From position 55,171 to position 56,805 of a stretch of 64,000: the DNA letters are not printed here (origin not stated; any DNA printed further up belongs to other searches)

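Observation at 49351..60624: Ten-gene coupled operon resembling a self-contained 2-oxoacid to 2-hydroxyacyl-CoA to enoyl-CoA module, built with ligases instead of a CoA-transferase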

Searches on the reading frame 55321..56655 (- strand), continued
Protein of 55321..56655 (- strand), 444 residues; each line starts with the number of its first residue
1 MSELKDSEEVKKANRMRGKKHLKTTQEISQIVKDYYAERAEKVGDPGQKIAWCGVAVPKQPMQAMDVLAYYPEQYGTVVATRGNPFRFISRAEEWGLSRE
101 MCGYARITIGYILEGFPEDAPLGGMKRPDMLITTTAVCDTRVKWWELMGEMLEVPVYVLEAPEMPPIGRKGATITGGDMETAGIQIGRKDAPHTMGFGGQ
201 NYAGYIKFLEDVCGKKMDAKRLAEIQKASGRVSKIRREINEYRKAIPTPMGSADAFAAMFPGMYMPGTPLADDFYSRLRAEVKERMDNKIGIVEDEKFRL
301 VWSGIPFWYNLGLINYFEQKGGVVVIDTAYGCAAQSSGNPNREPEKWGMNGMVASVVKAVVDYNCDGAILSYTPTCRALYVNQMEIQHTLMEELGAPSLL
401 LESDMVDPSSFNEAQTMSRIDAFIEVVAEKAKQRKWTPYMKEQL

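Call 49: find_encoding_contigs(protein=P0018, flank=10000, max_places=1)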
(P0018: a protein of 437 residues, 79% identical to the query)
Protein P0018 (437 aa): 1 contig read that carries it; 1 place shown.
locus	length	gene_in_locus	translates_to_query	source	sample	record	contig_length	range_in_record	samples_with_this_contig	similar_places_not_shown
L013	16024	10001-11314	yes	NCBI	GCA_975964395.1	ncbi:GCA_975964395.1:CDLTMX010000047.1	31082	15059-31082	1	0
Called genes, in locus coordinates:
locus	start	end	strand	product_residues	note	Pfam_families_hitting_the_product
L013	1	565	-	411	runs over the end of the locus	PF02518:HATPase_c, PF13589:HATPase_c_3 (weak)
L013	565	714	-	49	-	-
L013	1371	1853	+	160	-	-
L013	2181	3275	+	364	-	PF04055:Radical_SAM, PF12544:LAM_C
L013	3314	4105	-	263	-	PF12679:ABC2_membrane_2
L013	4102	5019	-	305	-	PF00005:ABC_tran, PF13304:AAA_21 (weak)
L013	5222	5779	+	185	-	PF06689:zf-C4_ClpX (weak), PF07238:PilZ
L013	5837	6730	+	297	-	PF04909:Amidohydro_2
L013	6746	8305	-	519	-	PF00501:AMP-binding, PF13193:AMP-binding_C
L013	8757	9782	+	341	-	PF02558:ApbA, PF08546:ApbA_C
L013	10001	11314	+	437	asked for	PF06050:HGD-D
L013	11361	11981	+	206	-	PF02589:LUD_dom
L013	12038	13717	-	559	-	PF00672:HAMP, PF00015:MCPsignal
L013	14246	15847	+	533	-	PF02518:HATPase_c, PF14501:HATPase_c_5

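Call 50: find_encoding_contigs(protein=P0033, flank=10000, max_places=1)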
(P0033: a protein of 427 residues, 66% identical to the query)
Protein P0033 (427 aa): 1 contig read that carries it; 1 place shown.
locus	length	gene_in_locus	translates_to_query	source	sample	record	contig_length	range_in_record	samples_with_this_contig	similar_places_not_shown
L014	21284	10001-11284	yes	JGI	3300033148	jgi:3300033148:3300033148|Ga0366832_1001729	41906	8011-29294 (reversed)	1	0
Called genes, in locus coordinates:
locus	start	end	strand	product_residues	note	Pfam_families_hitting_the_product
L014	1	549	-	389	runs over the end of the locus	PF13477:Glyco_trans_4_2, PF13439:Glyco_transf_4, PF13579:Glyco_trans_4_4, PF00534:Glycos_transf_1, PF13692:Glyco_trans_1_4, PF13524:Glyco_trans_1_2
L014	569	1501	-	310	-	PF00535:Glycos_transf_2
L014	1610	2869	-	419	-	PF02558:ApbA (weak), PF03446:NAD_binding_2, PF03721:UDPG_MGDP_dh_N, PF00984:UDPG_MGDP_dh, PF03720:UDPG_MGDP_dh_C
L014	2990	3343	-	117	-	PF02416:TatA_B_E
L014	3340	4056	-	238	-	PF00902:TatC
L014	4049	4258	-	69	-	PF02416:TatA_B_E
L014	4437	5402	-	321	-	PF00251:Glyco_hydro_32N, PF04616:Glyco_hydro_43 (weak), PF22847:Glyco_hydro_43_rel (faint)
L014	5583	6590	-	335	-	PF00294:PfkB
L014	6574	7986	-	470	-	PF01946:Thi4 (weak), PF00890:FAD_binding_2, PF01266:DAO (faint), PF01494:FAD_binding_3 (weak), PF07992:Pyr_redox_2 (weak), PF12831:FAD_oxidored, PF13450:NAD_binding_8 (weak)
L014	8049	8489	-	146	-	PF13380:CoA_binding_2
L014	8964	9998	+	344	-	PF06050:HGD-D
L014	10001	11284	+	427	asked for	PF06050:HGD-D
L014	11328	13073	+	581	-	PF00884:Sulfatase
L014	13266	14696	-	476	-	PF03958:Secretin_N, PF00263:Secretin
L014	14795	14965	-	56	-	PF03966:Trm112p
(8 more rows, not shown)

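Call 60: find_related_loci(query=A1, collection=metagenome_contigs, flank=10000)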
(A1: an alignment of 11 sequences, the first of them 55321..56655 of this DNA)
Query A1 (444 aa) in metagenome_contigs; peptide patterns used: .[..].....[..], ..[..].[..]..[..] (x = any residue, [..] = any of these).
81 stretches matched a pattern; 19 encode a relative of the query (tblastn E <= 1e-3); 19 distinct loci.
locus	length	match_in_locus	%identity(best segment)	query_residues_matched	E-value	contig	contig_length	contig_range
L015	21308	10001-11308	85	1-436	0e+0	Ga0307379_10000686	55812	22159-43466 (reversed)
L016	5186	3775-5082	84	1-436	0e+0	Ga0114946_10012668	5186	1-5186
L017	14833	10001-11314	81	1-438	0e+0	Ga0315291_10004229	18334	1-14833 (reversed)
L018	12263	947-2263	81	1-438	0e+0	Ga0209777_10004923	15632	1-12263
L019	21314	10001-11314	81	1-438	0e+0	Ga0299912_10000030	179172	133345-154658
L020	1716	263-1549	81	8-436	0e+0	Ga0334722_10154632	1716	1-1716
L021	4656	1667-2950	74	11-438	0e+0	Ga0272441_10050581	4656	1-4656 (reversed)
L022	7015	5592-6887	73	7-440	0e+0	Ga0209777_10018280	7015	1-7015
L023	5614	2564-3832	65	14-436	0e+0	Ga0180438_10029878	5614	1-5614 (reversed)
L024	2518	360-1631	62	5-428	0e+0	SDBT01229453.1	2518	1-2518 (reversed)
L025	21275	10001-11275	61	11-436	0e+0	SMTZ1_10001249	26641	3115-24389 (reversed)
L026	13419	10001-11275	61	11-436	0e+0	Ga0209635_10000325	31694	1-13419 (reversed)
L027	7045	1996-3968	60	9-436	0e+0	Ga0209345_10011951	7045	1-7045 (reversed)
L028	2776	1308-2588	60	9-436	0e+0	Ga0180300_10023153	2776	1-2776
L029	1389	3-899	63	137-436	8e-142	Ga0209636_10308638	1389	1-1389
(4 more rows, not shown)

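Call 65: search_protein_families(library=pfam, proteins=[L019:19705-20709:+, L007:7930-8922:+, L019:1084-1878:-, L019:3168-3674:-, L017:3597-4655:-, L017:4874-5773:+, L018:8815-10062:-, L018:10083-11237:-, L019:11358-12272:+, L019:12269-12997:+], max_evalue=0.001)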
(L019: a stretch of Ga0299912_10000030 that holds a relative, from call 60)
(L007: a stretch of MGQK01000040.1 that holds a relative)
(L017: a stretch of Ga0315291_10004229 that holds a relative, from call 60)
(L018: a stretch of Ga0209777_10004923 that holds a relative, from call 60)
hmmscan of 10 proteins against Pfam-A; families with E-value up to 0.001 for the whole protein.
L019:19705-20709:+ (334 aa): 3 families
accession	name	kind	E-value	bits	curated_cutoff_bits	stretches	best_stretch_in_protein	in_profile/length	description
PF03060.21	NMO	-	8e-53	180.4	28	2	88-317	102-330/331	Nitronate monooxygenase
PF00478.31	IMPDH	-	7.4e-05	22.3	25.6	0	5-132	24-110/345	IMP dehydrogenase / GMP reductase domain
PF01070.24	FMN_dh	-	7.8e-05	22.3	24.9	1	116-224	213-322/350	FMN-dependent dehydrogenase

L007:7930-8922:+ (330 aa): 3 families
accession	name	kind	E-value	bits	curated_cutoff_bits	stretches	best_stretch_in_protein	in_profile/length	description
PF03060.21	NMO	-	2.1e-60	205.3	28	1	3-314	2-330/331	Nitronate monooxygenase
PF00478.31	IMPDH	-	1.2e-06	28.2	25.6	1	2-215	24-246/345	IMP dehydrogenase / GMP reductase domain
PF01070.24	FMN_dh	-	7.6e-06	25.6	24.9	1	130-210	227-307/350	FMN-dependent dehydrogenase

L019:1084-1878:- (264 aa): 3 families
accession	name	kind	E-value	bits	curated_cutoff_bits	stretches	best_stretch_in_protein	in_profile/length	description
PF00378.25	ECH_1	-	1.3e-53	182.4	27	1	10-259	3-249/251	Enoyl-CoA hydratase/isomerase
PF16113.10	ECH_2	-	3.8e-33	115.8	27.2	1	15-189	3-177/335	Enoyl-CoA hydratase/isomerase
PF01343.23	Peptidase_S49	-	0.00012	22.5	24.9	0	95-129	3-37/154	Peptidase family S49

L019:3168-3674:- (168 aa): 0 families

L017:3597-4655:- (352 aa): 1 family
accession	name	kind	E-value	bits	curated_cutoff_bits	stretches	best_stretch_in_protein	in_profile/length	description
PF01636.29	APH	-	1.7e-25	90.6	23.2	1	52-266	21-222/239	Phosphotransferase enzyme family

L017:4874-5773:+ (299 aa): 2 families
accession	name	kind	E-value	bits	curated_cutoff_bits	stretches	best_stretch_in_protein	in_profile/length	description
PF00378.25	ECH_1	-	1.1e-50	172.8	27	1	41-298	2-250/251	Enoyl-CoA hydratase/isomerase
PF16113.10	ECH_2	-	4.3e-30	105.8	27.2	1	47-223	3-174/335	Enoyl-CoA hydratase/isomerase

L018:8815-10062:- (415 aa): 4 families
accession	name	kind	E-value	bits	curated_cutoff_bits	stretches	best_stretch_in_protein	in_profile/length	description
PF00441.29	Acyl-CoA_dh_1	-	4.6e-31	108.4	22.4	1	256-407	2-150/150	Acyl-CoA dehydrogenase, C-terminal domain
PF02770.24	Acyl-CoA_dh_M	-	7.5e-23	81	33.3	1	138-240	1-97/97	Acyl-CoA dehydrogenase, middle domain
PF02771.21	Acyl-CoA_dh_N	-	3.2e-06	27.9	22.9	1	79-132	58-112/113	Acyl-CoA dehydrogenase, N-terminal domain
PF08028.16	Acyl-CoA_dh_2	-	0.00073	20.3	22.7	0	274-393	5-131/134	Acyl-CoA dehydrogenase, C-terminal domain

L018:10083-11237:- (384 aa): 4 families
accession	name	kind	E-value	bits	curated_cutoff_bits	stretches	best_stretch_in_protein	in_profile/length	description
PF00441.29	Acyl-CoA_dh_1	-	3.3e-37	128.4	22.4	1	255-381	11-137/150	Acyl-CoA dehydrogenase, C-terminal domain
PF02771.21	Acyl-CoA_dh_N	-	8.8e-31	107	22.9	1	23-134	1-111/113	Acyl-CoA dehydrogenase, N-terminal domain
PF08028.16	Acyl-CoA_dh_2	-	1.7e-16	61.1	22.7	1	262-380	3-131/134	Acyl-CoA dehydrogenase, C-terminal domain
PF02770.24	Acyl-CoA_dh_M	-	3.8e-14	53.1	33.3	1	144-235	4-97/97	Acyl-CoA dehydrogenase, middle domain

L019:11358-12272:+ (304 aa): 1 family
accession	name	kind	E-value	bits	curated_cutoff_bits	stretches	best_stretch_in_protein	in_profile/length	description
PF02086.21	MethyltransfD12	-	5e-35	121.9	22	1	9-232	1-231/253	D12 class N6 adenine-specific DNA methyltransferase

L019:12269-12997:+ (242 aa): 0 families

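Call 69: find_encoding_contigs(protein=P0110, flank=8000, max_places=1)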
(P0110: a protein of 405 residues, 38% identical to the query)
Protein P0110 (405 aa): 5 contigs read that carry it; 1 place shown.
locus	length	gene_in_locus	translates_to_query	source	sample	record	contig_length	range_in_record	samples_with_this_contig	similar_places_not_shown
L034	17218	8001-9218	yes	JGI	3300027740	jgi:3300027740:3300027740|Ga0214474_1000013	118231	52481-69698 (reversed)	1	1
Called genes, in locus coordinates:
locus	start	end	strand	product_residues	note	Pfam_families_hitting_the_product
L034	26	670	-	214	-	-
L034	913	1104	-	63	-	-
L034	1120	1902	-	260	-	-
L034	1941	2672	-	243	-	PF00753:Lactamase_B, PF23023:Anti-Pycsar_Apyc1 (weak), PF14597:Lactamase_B_5 (weak)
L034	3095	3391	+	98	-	-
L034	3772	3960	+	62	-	PF13451:zf_Tbcl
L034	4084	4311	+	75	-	PF01165:Ribosomal_S21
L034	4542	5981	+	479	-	PF00140:Sigma70_r1_2, PF04542:Sigma70_r2, PF04539:Sigma70_r3, PF04545:Sigma70_r4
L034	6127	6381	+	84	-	-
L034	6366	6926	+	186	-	PF00561:Abhydrolase_1 (faint), PF12146:Hydrolase_4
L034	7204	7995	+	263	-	PF01869:BcrAD_BadFG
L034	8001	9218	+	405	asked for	PF06050:HGD-D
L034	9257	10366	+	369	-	PF06050:HGD-D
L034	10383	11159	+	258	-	PF01869:BcrAD_BadFG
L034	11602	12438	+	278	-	PF26061:DUF8021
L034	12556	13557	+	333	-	PF00478:IMPDH (faint), PF03060:NMO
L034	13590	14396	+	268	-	PF00561:Abhydrolase_1, PF12146:Hydrolase_4, PF12697:Abhydrolase_6, PF20408:Abhydrolase_11 (faint), PF03096:Ndr (weak)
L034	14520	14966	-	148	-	-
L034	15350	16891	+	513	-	PF02629:CoA_binding, PF13380:CoA_binding_2, PF13607:Succ_CoA_lig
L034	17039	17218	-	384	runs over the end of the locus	PF02771:Acyl-CoA_dh_N, PF02770:Acyl-CoA_dh_M, PF00441:Acyl-CoA_dh_1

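Call 70: find_encoding_contigs(protein=P0099, flank=8000, max_places=1)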
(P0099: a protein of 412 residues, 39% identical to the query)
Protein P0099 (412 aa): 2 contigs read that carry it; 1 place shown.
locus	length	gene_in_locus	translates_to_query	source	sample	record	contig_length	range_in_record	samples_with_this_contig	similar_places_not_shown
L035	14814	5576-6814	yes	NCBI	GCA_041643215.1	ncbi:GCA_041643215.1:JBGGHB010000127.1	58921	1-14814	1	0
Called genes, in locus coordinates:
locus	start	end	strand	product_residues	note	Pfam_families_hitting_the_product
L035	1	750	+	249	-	?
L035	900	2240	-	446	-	PF03951:Gln-synt_N, PF00120:Gln-synt_C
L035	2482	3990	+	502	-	PF13506:Glyco_transf_21 (weak), PF13641:Glyco_tranf_2_3, PF00535:Glycos_transf_2, PF01522:Polysacc_deac_1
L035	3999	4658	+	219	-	-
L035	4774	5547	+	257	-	PF01869:BcrAD_BadFG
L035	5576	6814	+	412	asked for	PF06050:HGD-D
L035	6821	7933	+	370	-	PF06050:HGD-D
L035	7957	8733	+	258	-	PF01869:BcrAD_BadFG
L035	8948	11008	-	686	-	PF00724:Oxidored_FMN, PF01266:DAO (faint), PF01262:AlaDh_PNT_C (faint), PF07992:Pyr_redox_2, PF12831:FAD_oxidored (weak), PF13450:NAD_binding_8 (weak), PF13738:Pyr_redox_3, PF00070:Pyr_redox, +3 more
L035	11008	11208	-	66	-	-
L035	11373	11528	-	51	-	-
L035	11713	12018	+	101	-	-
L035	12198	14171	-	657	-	PF00070:Pyr_redox (weak), PF00890:FAD_binding_2, PF01134:GIDA (weak), PF01266:DAO (weak), PF12831:FAD_oxidored, PF12838:Fer4_7, PF13237:Fer4_10, PF14697:Fer4_21, +10 more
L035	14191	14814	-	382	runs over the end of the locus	PF13484:Fer4_16 (faint), PF12838:Fer4_7 (weak), PF13183:Fer4_8, PF13187:Fer4_9, PF13237:Fer4_10, PF02754:CCG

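Call 95: predict_structure(alignment_id=A1)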
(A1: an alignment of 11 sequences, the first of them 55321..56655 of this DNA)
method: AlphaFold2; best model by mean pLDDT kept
length: 444 residues; sequences in the alignment: 11
mean_pLDDT: 44.4   pTM: 0.39
mean pLDDT of the five models: 44.4, 43.0, 38.3, 36.3, 36.2
residues with pLDDT >= 90: 0; 70-90: 40; 50-70: 107; < 50: 297
segments of 3 or more residues with pLDDT < 50: 1-18, 24-26, 39-128, 134-142, 160-214, 224-293, 305-312, 327-339, 346-349, 374-378, 404-411, 437-444
pLDDT, mean of each block of 10 residues (from residue 1): 33 38 51 53 37 32 30 24 36 40 29 29 37 44 51 54 27 28 27 33 44 52 47 33 28 25 29 43 43 59 51 56 53 35 49 62 74 53 71 79 47 60 78 54 33
secondary structure, 60 per line:
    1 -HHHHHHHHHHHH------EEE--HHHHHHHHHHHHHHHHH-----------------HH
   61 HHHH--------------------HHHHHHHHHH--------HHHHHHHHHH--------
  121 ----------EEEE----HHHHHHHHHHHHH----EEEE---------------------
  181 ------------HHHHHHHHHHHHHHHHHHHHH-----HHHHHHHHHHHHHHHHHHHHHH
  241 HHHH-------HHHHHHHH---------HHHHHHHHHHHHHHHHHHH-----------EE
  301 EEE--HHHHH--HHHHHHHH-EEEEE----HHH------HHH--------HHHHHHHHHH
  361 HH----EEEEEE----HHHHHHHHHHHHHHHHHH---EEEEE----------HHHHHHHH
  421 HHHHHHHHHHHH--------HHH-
elements in order: H2-13 E20-22 H25-41 H59-64 H85-94 H103-112 E131-134 H139-151 E156-159 H193-213 H219-244 H252-259 H269-287 E299-303 H306-310 H313-320 E322-326 H351-362 E367-372 H377-394 E398-402 H413-432
